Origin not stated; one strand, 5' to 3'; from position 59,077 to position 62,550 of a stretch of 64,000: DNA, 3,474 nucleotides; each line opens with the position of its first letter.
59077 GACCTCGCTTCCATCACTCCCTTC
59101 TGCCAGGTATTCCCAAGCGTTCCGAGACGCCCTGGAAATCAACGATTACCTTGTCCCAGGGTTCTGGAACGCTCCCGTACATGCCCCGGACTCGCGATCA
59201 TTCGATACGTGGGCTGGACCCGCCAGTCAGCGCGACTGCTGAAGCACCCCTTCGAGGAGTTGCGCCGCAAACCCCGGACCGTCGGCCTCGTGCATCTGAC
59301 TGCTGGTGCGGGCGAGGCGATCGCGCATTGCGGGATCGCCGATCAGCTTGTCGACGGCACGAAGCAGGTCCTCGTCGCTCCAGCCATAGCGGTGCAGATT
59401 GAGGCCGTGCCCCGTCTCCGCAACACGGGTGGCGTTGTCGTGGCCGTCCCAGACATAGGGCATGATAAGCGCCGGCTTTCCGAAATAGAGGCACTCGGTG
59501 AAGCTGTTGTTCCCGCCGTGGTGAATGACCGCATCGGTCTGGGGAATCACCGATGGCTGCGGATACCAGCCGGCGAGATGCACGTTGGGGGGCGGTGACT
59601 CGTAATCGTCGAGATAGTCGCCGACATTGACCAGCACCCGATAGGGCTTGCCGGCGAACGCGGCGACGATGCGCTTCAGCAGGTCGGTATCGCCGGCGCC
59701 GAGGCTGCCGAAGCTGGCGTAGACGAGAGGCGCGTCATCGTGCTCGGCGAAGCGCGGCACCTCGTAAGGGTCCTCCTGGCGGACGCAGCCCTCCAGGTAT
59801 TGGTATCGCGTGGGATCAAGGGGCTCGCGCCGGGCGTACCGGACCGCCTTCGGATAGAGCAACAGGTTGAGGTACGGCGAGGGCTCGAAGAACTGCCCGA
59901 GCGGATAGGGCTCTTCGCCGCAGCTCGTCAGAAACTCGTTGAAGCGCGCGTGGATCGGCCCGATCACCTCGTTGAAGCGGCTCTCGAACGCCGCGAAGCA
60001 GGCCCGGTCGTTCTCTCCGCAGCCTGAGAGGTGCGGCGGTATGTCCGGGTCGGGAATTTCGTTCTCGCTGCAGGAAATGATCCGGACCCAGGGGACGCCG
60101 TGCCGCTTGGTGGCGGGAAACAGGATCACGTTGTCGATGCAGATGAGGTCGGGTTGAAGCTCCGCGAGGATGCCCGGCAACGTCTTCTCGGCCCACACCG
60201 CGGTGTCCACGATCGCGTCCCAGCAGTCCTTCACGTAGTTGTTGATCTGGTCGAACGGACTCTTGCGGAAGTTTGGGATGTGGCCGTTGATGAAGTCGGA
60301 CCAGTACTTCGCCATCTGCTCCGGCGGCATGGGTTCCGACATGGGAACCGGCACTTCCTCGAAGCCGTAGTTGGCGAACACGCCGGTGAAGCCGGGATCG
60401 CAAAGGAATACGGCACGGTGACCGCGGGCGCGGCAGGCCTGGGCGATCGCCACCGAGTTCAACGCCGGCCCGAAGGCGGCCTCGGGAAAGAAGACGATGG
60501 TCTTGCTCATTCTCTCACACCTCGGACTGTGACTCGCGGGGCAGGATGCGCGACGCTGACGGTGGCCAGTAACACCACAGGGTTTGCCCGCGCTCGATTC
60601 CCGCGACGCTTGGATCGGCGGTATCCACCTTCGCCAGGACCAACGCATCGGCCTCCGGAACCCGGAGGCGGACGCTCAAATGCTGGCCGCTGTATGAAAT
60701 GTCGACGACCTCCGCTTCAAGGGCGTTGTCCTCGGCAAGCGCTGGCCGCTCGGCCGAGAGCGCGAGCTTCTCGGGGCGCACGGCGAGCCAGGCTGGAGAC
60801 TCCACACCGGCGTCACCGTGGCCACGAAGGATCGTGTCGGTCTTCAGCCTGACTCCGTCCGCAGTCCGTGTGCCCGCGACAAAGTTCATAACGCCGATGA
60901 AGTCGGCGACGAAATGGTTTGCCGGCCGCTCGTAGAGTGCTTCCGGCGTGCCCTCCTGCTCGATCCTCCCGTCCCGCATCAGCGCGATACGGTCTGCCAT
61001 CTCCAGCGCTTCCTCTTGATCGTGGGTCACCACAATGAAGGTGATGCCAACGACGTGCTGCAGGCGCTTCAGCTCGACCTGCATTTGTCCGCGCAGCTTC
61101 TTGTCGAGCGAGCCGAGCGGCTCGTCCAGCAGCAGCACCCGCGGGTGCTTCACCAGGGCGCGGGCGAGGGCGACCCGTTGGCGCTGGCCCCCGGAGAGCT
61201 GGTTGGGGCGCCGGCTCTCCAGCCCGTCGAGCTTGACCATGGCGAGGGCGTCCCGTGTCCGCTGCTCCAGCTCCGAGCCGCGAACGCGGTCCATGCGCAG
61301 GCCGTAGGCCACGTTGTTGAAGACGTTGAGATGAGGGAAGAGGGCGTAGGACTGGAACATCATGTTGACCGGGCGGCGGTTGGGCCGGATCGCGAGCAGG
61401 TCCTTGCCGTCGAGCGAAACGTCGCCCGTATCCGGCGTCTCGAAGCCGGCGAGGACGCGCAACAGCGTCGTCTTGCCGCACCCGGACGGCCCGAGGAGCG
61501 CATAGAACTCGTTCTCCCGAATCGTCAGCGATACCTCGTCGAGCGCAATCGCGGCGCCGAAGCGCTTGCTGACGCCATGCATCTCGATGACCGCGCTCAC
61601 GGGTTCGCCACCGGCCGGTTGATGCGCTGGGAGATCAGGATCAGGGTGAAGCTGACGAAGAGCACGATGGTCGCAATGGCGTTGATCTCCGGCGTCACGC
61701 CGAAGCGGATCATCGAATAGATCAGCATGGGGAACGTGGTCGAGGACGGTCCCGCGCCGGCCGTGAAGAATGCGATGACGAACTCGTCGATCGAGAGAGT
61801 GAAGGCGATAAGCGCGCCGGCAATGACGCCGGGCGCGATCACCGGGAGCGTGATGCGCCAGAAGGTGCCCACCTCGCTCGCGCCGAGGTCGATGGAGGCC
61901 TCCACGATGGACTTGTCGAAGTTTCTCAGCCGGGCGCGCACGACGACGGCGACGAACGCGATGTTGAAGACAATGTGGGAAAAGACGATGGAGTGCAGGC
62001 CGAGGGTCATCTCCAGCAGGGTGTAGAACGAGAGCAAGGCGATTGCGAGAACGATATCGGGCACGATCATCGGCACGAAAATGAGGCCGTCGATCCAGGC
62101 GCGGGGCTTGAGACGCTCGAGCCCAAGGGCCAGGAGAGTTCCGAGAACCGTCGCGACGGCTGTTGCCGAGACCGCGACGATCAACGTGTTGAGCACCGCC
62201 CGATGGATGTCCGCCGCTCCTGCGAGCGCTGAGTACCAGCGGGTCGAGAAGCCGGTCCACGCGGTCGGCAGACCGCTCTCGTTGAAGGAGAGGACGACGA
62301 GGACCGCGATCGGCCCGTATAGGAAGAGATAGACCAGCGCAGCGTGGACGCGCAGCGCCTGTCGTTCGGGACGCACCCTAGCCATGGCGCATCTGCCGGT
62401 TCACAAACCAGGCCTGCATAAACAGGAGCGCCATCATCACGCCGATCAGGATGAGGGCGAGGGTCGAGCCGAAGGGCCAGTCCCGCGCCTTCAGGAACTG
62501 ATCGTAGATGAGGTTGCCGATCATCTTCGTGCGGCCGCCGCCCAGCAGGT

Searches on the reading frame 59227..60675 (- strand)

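Call 48: search_protein_families(library=pfam, proteins=[window:59227-60675:-], max_evalue=0.00001)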
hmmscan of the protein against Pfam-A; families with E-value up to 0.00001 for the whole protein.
window:59227-60675:- (482 aa): 3 families
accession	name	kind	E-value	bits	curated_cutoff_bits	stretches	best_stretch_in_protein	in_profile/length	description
PF06722.18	EryCIII-like_C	-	1.8e-17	64.1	31.7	1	356-462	24-130/145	Erythromycin biosynthesis protein CIII-like, C-terminal domain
PF00201.24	UDPGT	-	2.7e-15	56.6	19.5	1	316-462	276-422/499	UDP-glucoronosyl and UDP-glucosyl transferase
PF04101.22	Glyco_tran_28_C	-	9e-07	29.5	22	1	374-453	66-149/166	Glycosyltransferase family 28 C-terminal domain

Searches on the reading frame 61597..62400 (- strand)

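Call 48: search_protein_families(library=pfam, proteins=[window:61597-62400:-], max_evalue=0.00001)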
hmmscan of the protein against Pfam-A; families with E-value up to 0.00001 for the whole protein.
window:61597-62400:- (267 aa): 1 family
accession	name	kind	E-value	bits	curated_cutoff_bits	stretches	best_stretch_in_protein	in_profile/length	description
PF00528.27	BPD_transp_1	-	2.4e-15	57.2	26.4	1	84-260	2-174/184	Binding-protein-dependent transport system inner membrane component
